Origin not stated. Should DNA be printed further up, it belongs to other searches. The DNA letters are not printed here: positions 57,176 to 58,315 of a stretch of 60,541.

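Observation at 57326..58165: Putative restriction enzyme with an unusual B3-like plus HNH domain combination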

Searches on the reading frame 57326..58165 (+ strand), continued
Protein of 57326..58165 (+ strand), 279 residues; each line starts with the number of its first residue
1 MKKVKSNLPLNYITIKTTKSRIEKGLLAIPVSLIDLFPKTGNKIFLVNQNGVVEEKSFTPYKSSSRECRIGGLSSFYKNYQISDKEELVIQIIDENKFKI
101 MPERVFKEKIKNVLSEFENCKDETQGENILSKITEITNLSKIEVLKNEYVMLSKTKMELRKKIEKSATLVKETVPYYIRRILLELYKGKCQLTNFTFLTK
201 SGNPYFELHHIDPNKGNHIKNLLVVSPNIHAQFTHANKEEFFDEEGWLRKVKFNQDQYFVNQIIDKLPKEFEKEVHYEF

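Call 43: fold_search(model_id=the predicted structure, library=pdb)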
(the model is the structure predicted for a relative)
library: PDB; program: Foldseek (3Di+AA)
matches with E <= 10: 369; with E <= 0.001: 0
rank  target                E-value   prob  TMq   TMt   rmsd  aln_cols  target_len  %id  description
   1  7zgw_D                3.4e-02  0.95  0.30  0.38   5.1       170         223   10  Serratia NucC apo form (released 2022-10-26)
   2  7zgw_C                4.4e-02  0.90  0.30  0.38   6.0       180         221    9  Serratia NucC apo form (released 2022-10-26)
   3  1qri_A                9.1e-02  0.38  0.30  0.33  10.0       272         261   12  X-RAY STRUCTURE OF THE DNA-ECO RI ENDONUCLEASE COMPLEXES WITH AN E144D MUTATION AT 2.7 A (released 1999-06-23)
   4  7zgw_F                9.7e-02  0.38  0.24  0.30  11.2       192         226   10  Serratia NucC apo form (released 2022-10-26)
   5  7zgv_A                1.3e-01  0.47  0.28  0.32  12.9       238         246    9  Serratia NucC bound to cA3 (released 2022-10-26)
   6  5vh9_A                2.6e-01  0.07  0.15  0.03  23.8       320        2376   11  Cryo-EM structure of yeast cytoplasmic dynein-1 with Lis1 and ATP (released 2017-09-06)
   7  4zdi_A                3.1e-01  0.20  0.20  0.12  15.6       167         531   11  Crystal structure of the M. tuberculosis CTP synthase PyrG (apo form) (released 2015-07-01)
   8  9c0t_A                3.1e-01  0.20  0.15  0.07  11.6       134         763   16  Carbon monoxide dehydrogenase/acetyl-CoA synthase (CODH/ACS) hexamer from Methanosarcina thermophila (released 2024-10-16)
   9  5nkk_B                4.2e-01  0.07  0.15  0.17  18.5       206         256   10  SMG8-SMG9 complex GDP bound (released 2017-04-19)
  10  3dvo_A                4.8e-01  0.23  0.29  0.26   9.8       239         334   10  SgrAI with cognate DNA and calcium bound (released 2008-08-19)
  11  8hcq_A                4.8e-01  0.08  0.21  0.29  17.5       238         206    8  Cryo-EM structure of endothelin1-bound ETAR-Gq complex (released 2023-03-22)
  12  4xvm_A                5.1e-01  0.02  0.13  0.08  17.1       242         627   12  Binary complex of human polymerase nu and DNA with the finger domain closed and thumb domain rotated out (released 2015-03-11)
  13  7upr_B                5.4e-01  0.06  0.12  0.12  19.5       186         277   10  Human mitochondrial AAA protein ATAD1 (with a catalytic dead mutation) in complex with a peptide substrate (closed con (released 2022-06-15)
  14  3dvo_B                5.7e-01  0.20  0.28  0.25   8.3       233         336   10  SgrAI with cognate DNA and calcium bound (released 2008-08-19)
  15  9f99_A                5.7e-01  0.10  0.21  0.30  10.2       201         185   11  Crystal structure of MUS81-EME1 bound by compound 10. (released 2024-06-19)
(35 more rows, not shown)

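Call 47: search_protein_families(library=pfam, proteins=[L129:4788-5420:+, L129:4363-4755:+, L019:4759-4989:+, L023:2898-3134:+, L064:4863-5783:+, L064:4001-4861:+], max_evalue=1)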
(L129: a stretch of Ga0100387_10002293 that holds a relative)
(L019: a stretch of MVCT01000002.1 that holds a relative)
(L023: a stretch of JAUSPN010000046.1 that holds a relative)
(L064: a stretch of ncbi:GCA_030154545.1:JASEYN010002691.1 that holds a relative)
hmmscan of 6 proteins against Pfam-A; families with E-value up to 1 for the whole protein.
L129:4788-5420:+ (210 aa): 1 family
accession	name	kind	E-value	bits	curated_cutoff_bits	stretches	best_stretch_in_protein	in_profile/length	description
PF15514.12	ThaI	-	7e-91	304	25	1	8-208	1-202/203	Restriction endonuclease ThaI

L129:4363-4755:+ (130 aa): 1 family
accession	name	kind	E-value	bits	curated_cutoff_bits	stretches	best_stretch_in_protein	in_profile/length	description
PF00301.25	Rubredoxin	-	0.15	12.6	23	1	42-55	29-42/47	Rubredoxin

L019:4759-4989:+ (76 aa): 0 families

L023:2898-3134:+ (78 aa): 3 families
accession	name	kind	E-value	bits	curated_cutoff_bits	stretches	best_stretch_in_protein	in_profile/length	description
PF11715.16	Beta-prop_Nup120_160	-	0.019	14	30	1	20-69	404-453/491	Nucleoporin Nup120/160, beta-propeller domain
PF25191.1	DUF7832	-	0.02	15.5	27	1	32-65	58-91/115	Domain of unknown function (DUF7832)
PF25375.1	Lin-15B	-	0.055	13.9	27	1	27-72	35-79/121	Lin-15B-like domain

L064:4863-5783:+ (306 aa): 6 families
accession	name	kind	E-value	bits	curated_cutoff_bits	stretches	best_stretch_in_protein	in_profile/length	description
PF01555.25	N6_N4_Mtase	-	1.9e-49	169.1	26.7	1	71-285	1-221/221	DNA methylase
PF01170.24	UPF0020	-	5e-06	26.8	22.3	1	222-264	4-47/197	RMKL-like, methyltransferase domain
PF13649.12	Methyltransf_25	-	0.0019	19.3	27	1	249-289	1-43/97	Methyltransferase domain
PF08241.18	Methyltransf_11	-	0.0021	19.1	21.2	0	53-117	44-94/95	Methyltransferase domain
PF13847.12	Methyltransf_31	-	0.0048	17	27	1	245-288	3-49/145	Methyltransferase domain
PF02086.21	MethyltransfD12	-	0.022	14.9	22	1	245-289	20-64/253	D12 class N6 adenine-specific DNA methyltransferase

L064:4001-4861:+ (286 aa): 1 family
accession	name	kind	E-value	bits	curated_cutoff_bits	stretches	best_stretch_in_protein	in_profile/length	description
PF11732.13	Thoc2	-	0.029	14.9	27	1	220-254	6-40/76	Transcription- and export-related complex subunit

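Call 48: find_related_loci(query=A1, collection=viral_contigs, flank=4000)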
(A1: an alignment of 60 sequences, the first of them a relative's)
Query A1 (279 aa) in viral_contigs; peptide patterns used: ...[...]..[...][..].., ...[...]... (x = any residue, [..] = any of these).
100 stretches matched a pattern, but none encodes a relative of the query by tblastn (E <= 1e-3).

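Call 49: search_protein_families(library=padloc, proteins=[window:57326-58165:+, L064:4001-4861:+, L064:4863-5783:+, L019:4759-4989:+], max_evalue=0.1)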
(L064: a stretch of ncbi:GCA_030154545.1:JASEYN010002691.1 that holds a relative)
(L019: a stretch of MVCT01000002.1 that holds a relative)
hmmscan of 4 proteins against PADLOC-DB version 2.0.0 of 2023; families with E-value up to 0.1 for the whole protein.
window:57326-58165:+ (279 aa): 1 family
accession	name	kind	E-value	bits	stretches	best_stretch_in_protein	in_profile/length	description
PDLC03656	mREase_IV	-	0.0026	15.5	1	177-236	194-258/277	Type IV methyl-directed restriction enzyme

L064:4001-4861:+ (286 aa): 0 families

L064:4863-5783:+ (306 aa): 77 families (the best 25 are shown)
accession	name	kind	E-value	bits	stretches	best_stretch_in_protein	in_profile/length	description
PDLC03350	MTase_II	-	4.9e-128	424.9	1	2-295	5-303/312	Type II methyltransferase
PDLC03353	MTase_II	-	9.9e-82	272.4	1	49-292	6-255/260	Type II methyltransferase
PDLC03371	MTase_II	-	1.8e-39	133.9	1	60-290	19-255/260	Type II methyltransferase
PDLC03387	MTase_II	-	1.6e-38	130.5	2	139-294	135-282/289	Type II methyltransferase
PDLC03283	MTase_II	-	2.9e-38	130.1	1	55-294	7-278/352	Type II methyltransferase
PDLC03259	MTase_II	-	7.3e-37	125.2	1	53-287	4-255/423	Type II methyltransferase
PDLC03246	MTase_II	-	1.9e-35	120.7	1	36-282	102-361/376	Type II methyltransferase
PDLC03260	MTase_II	-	1.1e-33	114.6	2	147-290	175-310/349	Type II methyltransferase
PDLC03299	MTase_II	-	1e-32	111.8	1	54-288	16-258/296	Type II methyltransferase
PDLC03295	MTase_II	-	4.8e-27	93.2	1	55-304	7-283/292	Type II methyltransferase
PDLC03714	oMTase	-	1.5e-23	81.6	2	224-289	194-259/279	orphan methyltransferase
PDLC03230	MTase_II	-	2.4e-23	81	1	37-285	20-280/360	Type II methyltransferase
PDLC03305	MTase_II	-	8.4e-23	79.4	2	212-289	171-244/513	Type II methyltransferase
PDLC03320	MTase_II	-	1.2e-22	78.4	2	212-294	199-281/289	Type II methyltransferase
PDLC03236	MTase_II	-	1.4e-22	77.9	1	54-298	651-908/912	Type II methyltransferase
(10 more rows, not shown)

L019:4759-4989:+ (76 aa): 0 families

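Call 50: search_protein_families(library=phrogs, proteins=[window:57326-58165:+, L064:4001-4861:+, L019:4759-4989:+], max_evalue=0.1)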
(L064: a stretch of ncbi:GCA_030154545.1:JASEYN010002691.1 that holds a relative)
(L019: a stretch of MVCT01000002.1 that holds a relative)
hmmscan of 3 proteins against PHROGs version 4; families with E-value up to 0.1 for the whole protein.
window:57326-58165:+ (279 aa): 6 families
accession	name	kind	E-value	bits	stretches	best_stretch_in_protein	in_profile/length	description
phrog_15103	-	unknown function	5.2e-06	27.1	1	177-240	193-261/280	-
phrog_15471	-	DNA, RNA and nucleotide metabolism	0.0042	17.9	1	205-238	50-84/183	HNH endonuclease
phrog_1271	-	DNA, RNA and nucleotide metabolism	0.0085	16.5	1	171-240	249-322/361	HNH endonuclease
phrog_10822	-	DNA, RNA and nucleotide metabolism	0.009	16.7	1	179-236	92-151/245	HNH endonuclease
phrog_30649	-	unknown function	0.016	16.5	1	143-186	9-51/64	-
phrog_1035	-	DNA, RNA and nucleotide metabolism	0.017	16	1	158-227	128-204/271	endonuclease VII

L064:4001-4861:+ (286 aa): 1 family
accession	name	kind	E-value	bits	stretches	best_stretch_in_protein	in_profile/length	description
phrog_9244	-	unknown function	0.0022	19.1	1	82-143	92-153/159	-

L019:4759-4989:+ (76 aa): 1 family
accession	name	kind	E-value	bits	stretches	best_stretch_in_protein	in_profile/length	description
phrog_7485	-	unknown function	0.088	12.7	1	30-72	49-91/430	-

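Call 67: fold_search(model_id=the predicted structure, library=viral)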
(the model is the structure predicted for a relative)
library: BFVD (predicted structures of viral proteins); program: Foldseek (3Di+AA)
matches with E <= 10: 358; with E <= 0.001: 0
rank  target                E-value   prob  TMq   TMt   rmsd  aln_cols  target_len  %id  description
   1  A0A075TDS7            8.0e-03  0.96  0.19  0.23  14.6       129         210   20  Orf00039 (Fragment) [uncultured crAssphage]
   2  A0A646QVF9            9.0e-03  1.00  0.22  0.44   5.7       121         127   12  (no name in the UniProt tables at hand)
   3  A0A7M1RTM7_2          3.4e-02  0.07  0.11  0.04  22.5       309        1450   11  Uncharacterized protein [uncultured phage cr130_1]
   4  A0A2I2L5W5            6.5e-02  0.05  0.09  0.04  19.5       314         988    9  mRNA 5'-phosphatase [Orpheovirus IHUMI-LCC2]
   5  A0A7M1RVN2            7.8e-02  0.57  0.17  0.18  15.0       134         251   17  Putative intron-encoded HNH endonuclease [uncultured phage cr1_1]
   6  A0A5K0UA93            1.7e-01  0.10  0.16  0.09  12.8       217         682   13  Uncharacterized protein [Yasminevirus sp. GU-2018]
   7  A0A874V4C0            1.8e-01  0.18  0.15  0.24  13.8       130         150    9  (no name in the UniProt tables at hand)
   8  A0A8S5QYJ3            3.8e-01  0.12  0.17  0.08  18.5       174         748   14  Tail protein [Siphoviridae sp. ctJhT5]
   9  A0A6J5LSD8            3.8e-01  0.10  0.19  0.20  10.3       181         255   16  HNHc domain containing protein [uncultured Caudovirales phage]
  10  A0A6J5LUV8            4.5e-01  0.06  0.09  0.18  11.5        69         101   16  Uncharacterized protein [uncultured Caudovirales phage]
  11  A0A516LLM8            5.4e-01  0.30  0.13  0.42   6.5        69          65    9  (no name in the UniProt tables at hand)
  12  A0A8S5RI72            5.4e-01  0.04  0.11  0.12  23.3       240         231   12  Uncharacterized protein [virus sp. ctML55]
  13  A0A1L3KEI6            5.7e-01  0.04  0.16  0.10  19.9       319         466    6  Serine protease [Hubei sobemo-like virus 39]
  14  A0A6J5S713            6.0e-01  0.07  0.11  0.09  12.4       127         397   10  COG4695 Phage-related protein [uncultured Caudovirales phage]
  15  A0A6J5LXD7            6.0e-01  0.05  0.11  0.08  13.7       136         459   12  Portal_HK97, phage portal protein, HK97 family [uncultured Caudovirales phage]
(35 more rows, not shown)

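Call 84: search_dna_similar(query=window:57326-58165:+, collection=plasmids, mode=protein, max_evalue=0.001, max_rows=15)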
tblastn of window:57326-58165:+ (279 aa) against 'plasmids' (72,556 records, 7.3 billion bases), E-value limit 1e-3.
No match.

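Call 85: search_dna_similar(query=L064:4001-4861:+, collection=plasmids, mode=protein, max_evalue=0.001, max_rows=15)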
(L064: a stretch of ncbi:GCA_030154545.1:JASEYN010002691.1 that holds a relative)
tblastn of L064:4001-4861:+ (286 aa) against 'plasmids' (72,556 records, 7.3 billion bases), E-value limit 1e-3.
No match.

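Call 86: search_dna_similar(query=window:57326-58165:+, collection=phages, mode=protein, max_evalue=0.001, max_rows=15)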
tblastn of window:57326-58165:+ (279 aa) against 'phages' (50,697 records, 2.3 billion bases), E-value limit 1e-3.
No match.

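Call 87: search_solved_structures(query=L064:4863-5783:+, max_evalue=0.00001)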
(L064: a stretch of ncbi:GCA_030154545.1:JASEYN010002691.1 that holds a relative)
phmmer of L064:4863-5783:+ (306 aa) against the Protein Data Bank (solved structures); distinct sequences matched with E-value up to 0.00001: 12.
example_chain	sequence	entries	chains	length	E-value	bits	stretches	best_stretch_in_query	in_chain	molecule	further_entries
2zie_A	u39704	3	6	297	3.9e-32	114.6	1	60-287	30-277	Putative modification methylase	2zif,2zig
8s9n_A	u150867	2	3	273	1.9e-20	76.3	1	49-288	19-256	DNA cytosine-N4 methyltransferase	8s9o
8s9m_A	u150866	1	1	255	5e-20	74.9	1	53-288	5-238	DNA cytosine-N4 methyltransferase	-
8urk_A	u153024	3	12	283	9.5e-17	64.1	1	211-290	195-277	Methyltransferase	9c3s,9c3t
9c3u_A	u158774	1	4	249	1.3e-16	63.7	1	211-288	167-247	Methyltransferase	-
6pbd_A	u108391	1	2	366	2.1e-13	53.1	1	141-288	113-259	Modification methylase CcrMI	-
1nw8_A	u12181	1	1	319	6.4e-13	51.6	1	61-289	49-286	MODIFICATION METHYLASE RSRI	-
1eg2_A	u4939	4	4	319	8.4e-13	51.2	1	61-290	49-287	MODIFICATION METHYLASE RSRI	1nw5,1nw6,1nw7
1g60_A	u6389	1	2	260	1.6e-12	50.3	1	223-283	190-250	Adenine-specific Methyltransferase MboIIA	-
5hek_A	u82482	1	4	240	1.2e-11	47.4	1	220-292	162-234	Adenine specific DNA methyltransferase (DpnA)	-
1boo_A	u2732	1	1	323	4e-11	45.7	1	225-286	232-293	PROTEIN (N-4 CYTOSINE-SPECIFIC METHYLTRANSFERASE PVU II)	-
5hfj_A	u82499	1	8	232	6.7e-11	44.9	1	220-288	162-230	Adenine specific DNA methyltransferase (DpnA)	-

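Call 88: find_encoding_contigs(protein=P0003, flank=3000, max_places=2)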
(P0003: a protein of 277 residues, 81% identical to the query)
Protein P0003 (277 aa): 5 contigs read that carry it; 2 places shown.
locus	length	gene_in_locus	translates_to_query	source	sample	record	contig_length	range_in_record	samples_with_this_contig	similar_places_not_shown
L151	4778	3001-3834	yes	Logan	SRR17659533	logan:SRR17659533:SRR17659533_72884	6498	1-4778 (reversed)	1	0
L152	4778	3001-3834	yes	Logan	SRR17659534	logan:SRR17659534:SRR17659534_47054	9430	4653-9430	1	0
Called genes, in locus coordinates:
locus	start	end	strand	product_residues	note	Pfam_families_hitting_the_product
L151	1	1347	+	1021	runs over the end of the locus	?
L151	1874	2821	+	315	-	-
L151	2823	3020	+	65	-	-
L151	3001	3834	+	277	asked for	-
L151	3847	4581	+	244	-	PF01555:N6_N4_Mtase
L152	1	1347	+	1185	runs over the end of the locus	PF02811:PHP, PF07733:DNA_pol3_alpha, PF17657:DNA_pol3_finger, PF14579:HHH_6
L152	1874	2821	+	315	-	-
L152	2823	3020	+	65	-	-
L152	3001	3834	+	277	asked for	-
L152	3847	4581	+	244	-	PF01555:N6_N4_Mtase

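Call 89: find_encoding_contigs(protein=P0006, flank=3000, max_places=2)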
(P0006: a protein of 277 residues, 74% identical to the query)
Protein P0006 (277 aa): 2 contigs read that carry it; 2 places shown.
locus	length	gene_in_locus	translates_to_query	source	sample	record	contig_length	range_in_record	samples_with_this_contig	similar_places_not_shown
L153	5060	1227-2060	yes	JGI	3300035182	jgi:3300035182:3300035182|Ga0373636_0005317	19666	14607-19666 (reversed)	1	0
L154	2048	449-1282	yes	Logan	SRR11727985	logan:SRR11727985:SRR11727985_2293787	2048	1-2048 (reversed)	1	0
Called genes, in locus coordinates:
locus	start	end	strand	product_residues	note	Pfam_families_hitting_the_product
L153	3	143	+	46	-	?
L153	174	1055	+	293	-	-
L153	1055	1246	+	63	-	-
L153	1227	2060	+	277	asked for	-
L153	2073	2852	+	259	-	PF01555:N6_N4_Mtase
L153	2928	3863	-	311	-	PF06189:5-nucleotidase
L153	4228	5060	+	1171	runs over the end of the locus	PF01619:Pro_dh, PF00171:Aldedh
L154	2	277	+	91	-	?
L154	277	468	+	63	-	-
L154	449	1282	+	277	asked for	-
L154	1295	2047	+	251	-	?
